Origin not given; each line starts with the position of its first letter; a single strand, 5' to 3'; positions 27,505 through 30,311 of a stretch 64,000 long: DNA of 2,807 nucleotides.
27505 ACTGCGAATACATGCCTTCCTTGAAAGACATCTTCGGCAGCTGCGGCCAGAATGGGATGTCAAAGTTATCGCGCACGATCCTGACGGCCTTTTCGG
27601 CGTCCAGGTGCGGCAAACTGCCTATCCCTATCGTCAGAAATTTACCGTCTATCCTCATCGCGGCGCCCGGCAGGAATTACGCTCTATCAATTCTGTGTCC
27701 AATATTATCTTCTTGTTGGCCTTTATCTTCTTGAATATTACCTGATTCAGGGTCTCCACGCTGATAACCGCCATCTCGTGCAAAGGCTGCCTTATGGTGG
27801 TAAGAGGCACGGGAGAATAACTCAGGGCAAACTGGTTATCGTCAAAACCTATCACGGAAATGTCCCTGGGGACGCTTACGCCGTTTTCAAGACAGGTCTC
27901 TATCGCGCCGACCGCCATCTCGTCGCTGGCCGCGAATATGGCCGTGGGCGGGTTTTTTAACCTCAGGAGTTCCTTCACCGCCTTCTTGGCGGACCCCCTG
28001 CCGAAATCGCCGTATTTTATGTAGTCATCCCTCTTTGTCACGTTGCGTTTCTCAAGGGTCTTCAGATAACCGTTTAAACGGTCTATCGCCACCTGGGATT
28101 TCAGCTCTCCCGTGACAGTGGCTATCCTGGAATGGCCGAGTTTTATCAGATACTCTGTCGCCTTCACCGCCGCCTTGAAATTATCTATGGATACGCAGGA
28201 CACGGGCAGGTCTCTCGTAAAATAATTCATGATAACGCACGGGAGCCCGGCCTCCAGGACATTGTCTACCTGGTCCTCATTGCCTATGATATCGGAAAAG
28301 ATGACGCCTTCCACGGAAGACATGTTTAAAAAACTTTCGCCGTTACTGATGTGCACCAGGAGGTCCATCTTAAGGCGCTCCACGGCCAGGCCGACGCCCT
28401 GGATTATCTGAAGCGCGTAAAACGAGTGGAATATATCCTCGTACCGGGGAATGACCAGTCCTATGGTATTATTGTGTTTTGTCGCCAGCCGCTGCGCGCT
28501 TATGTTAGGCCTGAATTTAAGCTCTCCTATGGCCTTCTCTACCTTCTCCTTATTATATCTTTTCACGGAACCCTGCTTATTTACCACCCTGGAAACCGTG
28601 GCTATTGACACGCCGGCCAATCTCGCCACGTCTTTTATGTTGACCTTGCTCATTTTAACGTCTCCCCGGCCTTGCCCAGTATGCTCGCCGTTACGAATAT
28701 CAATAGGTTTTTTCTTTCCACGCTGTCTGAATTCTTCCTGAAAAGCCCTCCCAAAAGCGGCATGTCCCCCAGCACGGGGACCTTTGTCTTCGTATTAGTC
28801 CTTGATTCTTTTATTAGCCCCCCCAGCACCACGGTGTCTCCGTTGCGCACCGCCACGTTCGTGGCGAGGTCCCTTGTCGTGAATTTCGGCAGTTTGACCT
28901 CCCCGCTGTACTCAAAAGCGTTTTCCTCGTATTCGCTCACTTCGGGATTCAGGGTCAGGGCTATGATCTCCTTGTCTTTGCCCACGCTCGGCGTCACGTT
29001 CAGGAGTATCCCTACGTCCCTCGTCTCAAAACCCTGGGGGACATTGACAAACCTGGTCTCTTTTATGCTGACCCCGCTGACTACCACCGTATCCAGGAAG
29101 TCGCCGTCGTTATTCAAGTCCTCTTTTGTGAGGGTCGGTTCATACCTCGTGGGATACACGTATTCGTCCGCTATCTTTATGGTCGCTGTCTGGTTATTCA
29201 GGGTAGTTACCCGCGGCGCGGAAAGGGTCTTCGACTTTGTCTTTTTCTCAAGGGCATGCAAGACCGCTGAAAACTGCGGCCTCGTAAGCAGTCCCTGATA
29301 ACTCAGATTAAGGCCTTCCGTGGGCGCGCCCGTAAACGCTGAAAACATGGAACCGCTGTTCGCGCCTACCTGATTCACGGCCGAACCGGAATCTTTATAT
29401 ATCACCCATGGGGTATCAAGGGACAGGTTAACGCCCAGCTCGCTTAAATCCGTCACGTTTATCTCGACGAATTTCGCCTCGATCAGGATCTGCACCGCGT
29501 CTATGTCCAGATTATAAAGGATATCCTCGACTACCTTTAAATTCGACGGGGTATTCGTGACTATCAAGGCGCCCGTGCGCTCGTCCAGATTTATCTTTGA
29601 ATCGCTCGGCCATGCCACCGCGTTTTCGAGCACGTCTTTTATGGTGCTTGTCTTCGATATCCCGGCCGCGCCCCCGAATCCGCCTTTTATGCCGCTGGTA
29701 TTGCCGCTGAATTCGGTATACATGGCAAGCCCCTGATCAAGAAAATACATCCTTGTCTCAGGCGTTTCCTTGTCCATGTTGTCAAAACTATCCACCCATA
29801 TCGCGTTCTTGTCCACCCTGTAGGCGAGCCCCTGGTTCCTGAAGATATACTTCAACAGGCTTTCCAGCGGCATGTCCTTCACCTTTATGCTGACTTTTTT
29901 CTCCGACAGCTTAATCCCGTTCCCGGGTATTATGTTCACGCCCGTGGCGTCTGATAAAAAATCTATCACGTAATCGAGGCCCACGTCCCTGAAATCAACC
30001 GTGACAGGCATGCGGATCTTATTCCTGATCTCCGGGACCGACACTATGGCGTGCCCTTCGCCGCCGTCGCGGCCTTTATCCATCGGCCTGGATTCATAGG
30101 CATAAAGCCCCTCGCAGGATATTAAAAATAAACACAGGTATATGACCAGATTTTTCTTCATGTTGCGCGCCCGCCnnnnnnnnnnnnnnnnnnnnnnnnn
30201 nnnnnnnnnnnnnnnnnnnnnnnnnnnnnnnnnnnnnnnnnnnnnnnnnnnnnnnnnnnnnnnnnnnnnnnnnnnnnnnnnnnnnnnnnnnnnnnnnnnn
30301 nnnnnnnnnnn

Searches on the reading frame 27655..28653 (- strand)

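Call 10: search_protein_families(library=pfam, proteins=[window:27655-28653:-], max_evalue=0.0001)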
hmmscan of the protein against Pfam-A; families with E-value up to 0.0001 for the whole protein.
window:27655-28653:- (332 aa): 4 families
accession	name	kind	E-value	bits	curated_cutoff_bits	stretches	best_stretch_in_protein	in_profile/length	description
PF13377.12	Peripla_BP_3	-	3e-33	115.7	26.5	1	167-328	2-167/167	Periplasmic binding protein-like domain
PF00532.27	Peripla_BP_1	-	4.3e-19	69.5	22.2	1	82-272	18-225/281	Periplasmic binding proteins and sugar binding domain of LacI family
PF00356.27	LacI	-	2.9e-18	65.8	27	1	5-50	1-46/46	Bacterial regulatory proteins, lacI family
PF13407.12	Peripla_BP_4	-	2.1e-13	50.9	35.1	1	127-279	71-225/258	Periplasmic binding protein domain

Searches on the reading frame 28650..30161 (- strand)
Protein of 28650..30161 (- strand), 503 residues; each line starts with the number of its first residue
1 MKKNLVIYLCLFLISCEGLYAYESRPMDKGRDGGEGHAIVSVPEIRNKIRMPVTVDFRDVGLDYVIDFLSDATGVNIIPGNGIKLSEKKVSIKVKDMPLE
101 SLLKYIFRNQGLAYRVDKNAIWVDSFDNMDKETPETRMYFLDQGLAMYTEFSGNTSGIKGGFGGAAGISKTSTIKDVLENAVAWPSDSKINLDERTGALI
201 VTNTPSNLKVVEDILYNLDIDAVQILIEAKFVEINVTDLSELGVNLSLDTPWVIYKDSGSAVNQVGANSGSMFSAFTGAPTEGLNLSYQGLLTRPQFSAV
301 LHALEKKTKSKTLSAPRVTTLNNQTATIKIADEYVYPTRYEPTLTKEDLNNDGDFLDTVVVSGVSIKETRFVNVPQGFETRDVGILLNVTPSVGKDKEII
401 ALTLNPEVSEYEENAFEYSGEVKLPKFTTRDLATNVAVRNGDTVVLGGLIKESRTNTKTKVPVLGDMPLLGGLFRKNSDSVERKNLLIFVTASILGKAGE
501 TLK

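Call 10: search_protein_families(library=pfam, proteins=[window:28650-30161:-], max_evalue=0.0001)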
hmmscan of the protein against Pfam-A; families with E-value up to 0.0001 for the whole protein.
window:28650-30161:- (503 aa): 3 families
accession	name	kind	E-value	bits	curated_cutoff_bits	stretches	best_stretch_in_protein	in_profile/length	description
PF00263.26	Secretin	-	6e-43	146.8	27.5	1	303-495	1-168/169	Bacterial type II and III secretion system protein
PF07660.19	STN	-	2.3e-06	27.7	28.4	1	88-123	14-49/52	Secretin and TonB N terminus short domain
PF03958.22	Secretin_N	-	7.7e-05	23.3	28.2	0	172-221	12-66/69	Bacterial type II/III secretion system short domain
